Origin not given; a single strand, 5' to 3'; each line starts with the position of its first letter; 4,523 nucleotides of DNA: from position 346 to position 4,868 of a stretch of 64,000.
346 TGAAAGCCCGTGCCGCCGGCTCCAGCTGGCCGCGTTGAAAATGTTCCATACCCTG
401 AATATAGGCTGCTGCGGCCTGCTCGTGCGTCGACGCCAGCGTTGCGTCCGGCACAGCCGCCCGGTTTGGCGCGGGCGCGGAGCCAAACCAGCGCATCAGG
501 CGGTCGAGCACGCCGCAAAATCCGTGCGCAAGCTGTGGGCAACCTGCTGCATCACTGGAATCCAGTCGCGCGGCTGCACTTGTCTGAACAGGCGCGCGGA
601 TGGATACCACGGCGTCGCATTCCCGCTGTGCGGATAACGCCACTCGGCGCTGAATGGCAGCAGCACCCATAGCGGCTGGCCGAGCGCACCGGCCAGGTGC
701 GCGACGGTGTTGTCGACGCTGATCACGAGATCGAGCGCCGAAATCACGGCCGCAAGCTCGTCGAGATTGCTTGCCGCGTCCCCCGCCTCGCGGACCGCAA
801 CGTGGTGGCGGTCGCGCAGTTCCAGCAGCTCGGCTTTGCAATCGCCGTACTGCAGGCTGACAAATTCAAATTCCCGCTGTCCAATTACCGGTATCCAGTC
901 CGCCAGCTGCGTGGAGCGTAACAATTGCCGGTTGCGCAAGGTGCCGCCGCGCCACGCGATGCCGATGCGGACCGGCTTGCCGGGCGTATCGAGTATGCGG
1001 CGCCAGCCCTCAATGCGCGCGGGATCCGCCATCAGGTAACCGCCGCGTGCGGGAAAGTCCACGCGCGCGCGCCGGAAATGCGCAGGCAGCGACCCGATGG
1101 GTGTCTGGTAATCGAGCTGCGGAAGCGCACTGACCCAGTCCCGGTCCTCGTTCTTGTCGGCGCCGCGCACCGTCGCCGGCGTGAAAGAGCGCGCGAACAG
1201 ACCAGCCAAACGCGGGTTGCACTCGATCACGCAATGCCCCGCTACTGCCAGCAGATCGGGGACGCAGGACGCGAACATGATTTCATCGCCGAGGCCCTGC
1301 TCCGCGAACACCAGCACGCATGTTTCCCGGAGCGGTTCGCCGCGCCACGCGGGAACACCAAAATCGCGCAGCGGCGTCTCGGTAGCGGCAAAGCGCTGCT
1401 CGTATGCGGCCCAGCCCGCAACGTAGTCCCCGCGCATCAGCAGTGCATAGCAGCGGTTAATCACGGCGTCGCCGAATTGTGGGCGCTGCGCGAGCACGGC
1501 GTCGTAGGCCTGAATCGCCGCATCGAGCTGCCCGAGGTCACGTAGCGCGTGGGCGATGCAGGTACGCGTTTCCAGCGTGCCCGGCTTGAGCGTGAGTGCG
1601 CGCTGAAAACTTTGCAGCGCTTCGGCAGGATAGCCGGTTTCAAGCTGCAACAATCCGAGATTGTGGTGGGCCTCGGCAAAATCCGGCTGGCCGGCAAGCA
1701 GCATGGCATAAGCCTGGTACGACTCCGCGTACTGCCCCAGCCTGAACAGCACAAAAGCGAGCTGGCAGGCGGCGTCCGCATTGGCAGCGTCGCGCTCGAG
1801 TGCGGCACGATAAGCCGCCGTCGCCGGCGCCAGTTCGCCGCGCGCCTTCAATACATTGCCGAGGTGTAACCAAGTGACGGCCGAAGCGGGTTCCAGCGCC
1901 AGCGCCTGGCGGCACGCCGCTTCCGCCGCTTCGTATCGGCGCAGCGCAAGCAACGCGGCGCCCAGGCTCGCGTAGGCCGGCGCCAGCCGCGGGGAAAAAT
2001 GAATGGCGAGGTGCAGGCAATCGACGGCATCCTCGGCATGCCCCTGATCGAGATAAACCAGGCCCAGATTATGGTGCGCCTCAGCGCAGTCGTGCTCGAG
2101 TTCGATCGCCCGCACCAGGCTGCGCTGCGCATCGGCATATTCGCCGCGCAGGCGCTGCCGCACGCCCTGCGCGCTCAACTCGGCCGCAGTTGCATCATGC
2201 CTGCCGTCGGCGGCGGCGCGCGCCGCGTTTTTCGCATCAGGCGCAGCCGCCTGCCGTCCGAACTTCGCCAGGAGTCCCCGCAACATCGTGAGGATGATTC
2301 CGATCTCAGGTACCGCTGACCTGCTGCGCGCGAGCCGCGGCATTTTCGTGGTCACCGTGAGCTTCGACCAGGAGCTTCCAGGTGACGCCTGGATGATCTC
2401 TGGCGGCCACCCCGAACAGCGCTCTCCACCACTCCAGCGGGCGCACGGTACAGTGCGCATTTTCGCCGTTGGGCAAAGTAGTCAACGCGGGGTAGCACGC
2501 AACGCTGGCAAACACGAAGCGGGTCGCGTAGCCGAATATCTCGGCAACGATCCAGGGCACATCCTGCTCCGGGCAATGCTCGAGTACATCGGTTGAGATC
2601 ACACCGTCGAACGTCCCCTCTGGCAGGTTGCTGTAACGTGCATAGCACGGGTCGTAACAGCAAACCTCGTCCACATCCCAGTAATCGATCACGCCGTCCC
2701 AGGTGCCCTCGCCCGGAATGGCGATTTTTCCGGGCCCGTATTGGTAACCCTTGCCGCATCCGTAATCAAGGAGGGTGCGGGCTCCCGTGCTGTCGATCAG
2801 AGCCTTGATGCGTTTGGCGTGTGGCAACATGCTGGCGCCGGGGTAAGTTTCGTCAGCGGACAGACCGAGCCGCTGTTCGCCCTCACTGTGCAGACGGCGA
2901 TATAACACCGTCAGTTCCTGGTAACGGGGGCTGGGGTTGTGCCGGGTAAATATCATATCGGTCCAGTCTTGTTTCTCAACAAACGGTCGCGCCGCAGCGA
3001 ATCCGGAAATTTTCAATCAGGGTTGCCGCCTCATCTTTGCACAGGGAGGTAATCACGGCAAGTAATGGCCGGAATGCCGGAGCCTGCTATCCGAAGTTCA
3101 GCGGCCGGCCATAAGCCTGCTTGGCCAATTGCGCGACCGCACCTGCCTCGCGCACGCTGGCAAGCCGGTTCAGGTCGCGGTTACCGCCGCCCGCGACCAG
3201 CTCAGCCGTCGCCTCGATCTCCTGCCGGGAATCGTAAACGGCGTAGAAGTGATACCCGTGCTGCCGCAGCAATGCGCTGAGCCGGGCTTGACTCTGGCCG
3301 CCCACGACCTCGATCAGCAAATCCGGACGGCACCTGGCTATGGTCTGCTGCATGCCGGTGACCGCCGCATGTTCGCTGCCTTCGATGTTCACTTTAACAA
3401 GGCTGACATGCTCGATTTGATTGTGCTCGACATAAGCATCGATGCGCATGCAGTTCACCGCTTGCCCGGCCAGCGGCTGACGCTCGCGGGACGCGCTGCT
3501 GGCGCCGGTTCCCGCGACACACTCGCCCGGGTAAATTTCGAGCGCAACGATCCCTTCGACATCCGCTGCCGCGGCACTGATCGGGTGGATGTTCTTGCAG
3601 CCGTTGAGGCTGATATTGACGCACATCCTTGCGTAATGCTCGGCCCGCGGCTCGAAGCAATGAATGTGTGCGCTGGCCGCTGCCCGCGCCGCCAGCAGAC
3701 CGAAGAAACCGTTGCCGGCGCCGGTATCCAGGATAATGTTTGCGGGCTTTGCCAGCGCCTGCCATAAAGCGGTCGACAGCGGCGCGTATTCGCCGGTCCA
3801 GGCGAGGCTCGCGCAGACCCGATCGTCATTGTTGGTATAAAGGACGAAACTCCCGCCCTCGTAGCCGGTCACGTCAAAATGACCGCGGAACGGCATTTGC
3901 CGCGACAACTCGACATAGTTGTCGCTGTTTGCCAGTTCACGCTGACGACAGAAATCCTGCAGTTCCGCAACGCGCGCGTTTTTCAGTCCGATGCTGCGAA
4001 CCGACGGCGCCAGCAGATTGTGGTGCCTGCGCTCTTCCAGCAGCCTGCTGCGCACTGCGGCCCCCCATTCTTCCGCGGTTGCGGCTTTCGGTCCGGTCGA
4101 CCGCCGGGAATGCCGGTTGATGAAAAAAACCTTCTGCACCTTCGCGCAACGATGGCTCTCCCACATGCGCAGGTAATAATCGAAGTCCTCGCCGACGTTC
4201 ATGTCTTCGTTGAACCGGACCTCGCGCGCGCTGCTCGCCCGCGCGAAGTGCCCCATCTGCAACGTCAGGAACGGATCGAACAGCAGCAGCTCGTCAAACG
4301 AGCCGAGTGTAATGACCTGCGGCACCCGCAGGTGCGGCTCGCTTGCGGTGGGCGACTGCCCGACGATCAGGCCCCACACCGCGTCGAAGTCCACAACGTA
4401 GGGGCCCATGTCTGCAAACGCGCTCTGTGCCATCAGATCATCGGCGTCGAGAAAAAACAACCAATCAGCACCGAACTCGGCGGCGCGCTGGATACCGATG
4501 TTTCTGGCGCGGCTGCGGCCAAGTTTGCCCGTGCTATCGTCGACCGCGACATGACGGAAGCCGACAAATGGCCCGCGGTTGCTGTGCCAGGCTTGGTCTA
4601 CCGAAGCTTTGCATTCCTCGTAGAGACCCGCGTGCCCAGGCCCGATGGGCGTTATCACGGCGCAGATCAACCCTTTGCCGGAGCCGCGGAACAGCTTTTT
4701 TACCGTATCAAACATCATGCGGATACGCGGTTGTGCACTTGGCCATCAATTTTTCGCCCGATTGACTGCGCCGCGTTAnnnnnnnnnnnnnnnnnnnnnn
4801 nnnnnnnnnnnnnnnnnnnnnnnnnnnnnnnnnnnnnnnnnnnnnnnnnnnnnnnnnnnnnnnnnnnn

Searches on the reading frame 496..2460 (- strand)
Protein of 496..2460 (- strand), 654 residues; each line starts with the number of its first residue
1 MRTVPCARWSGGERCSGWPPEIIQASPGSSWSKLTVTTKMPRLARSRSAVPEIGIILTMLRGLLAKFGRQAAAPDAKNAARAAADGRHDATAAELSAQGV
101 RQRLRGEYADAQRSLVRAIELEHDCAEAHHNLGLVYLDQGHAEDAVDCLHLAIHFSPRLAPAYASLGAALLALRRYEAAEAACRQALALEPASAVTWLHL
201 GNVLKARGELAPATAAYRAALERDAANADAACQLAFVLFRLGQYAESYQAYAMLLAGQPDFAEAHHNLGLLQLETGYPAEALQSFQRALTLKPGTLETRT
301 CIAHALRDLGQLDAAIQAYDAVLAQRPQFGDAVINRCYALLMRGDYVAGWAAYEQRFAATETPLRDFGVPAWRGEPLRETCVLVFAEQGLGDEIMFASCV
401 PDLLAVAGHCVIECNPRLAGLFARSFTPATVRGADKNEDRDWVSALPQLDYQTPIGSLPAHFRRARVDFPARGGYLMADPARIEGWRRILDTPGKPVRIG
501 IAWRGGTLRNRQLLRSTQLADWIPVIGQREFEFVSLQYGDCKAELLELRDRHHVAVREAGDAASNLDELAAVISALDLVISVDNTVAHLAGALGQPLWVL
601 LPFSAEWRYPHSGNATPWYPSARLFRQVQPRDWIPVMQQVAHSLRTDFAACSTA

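Call 64: search_protein_families(library=pfam, proteins=[window:496-2460:-], max_evalue=0.00001)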
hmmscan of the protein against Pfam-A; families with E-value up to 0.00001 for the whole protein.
window:496-2460:- (654 aa): 14 families
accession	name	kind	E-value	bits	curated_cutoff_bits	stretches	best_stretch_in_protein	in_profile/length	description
PF00515.34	TPR_1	-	4.4e-28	96.4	27.8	0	160-191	1-32/34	Tetratricopeptide repeat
PF07719.23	TPR_2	-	2.1e-26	90.2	27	0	262-294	1-33/34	Tetratricopeptide repeat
PF13414.12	TPR_11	-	2.2e-26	91.7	26.8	1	104-140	6-42/42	TPR repeat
PF13181.12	TPR_8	-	4.5e-23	79.8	25.7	0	262-293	1-32/34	Tetratricopeptide repeat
PF13431.12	TPR_17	-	1.6e-20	72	24.4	0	216-247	1-32/34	Tetratricopeptide repeat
PF14559.12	TPR_19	-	5.1e-18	65.6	25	0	274-328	3-57/68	Tetratricopeptide repeat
PF13432.12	TPR_16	-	2.8e-13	50.5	32.7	1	237-294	6-63/65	Tetratricopeptide repeat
PF13424.12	TPR_12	-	3e-12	47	30.1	0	228-291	3-74/77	Tetratricopeptide repeat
PF13428.12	TPR_14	-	7e-12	45.2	23.5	0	162-202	3-43/44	Tetratricopeptide repeat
PF23914.1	TPR_CcmH_CycH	-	2e-11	44.4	42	1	157-256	47-149/158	Cytochrome c-type biogenesis protein H TPR domain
PF13176.12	TPR_7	-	1.6e-10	40.6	27.9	0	264-293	1-32/36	Tetratricopeptide repeat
PF13374.12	TPR_10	-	8.4e-09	35.6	27.5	0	162-189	4-31/42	Tetratricopeptide repeat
PF13429.12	TPR_15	-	2.8e-06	27.4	26.2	0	190-246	143-198/280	Tetratricopeptide repeat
PF13371.12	TPR_9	-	9.7e-06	26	35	0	240-306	7-72/73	Tetratricopeptide repeat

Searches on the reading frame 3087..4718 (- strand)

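Call 64: search_protein_families(library=pfam, proteins=[window:3087-4718:-], max_evalue=0.00001)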
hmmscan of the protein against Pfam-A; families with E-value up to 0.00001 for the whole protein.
window:3087-4718:- (543 aa): 1 family
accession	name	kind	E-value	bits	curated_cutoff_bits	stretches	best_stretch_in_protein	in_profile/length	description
PF05050.19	Methyltransf_21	-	2.2e-13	51.1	22.7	1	332-491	2-173/173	Methyltransferase FkbM domain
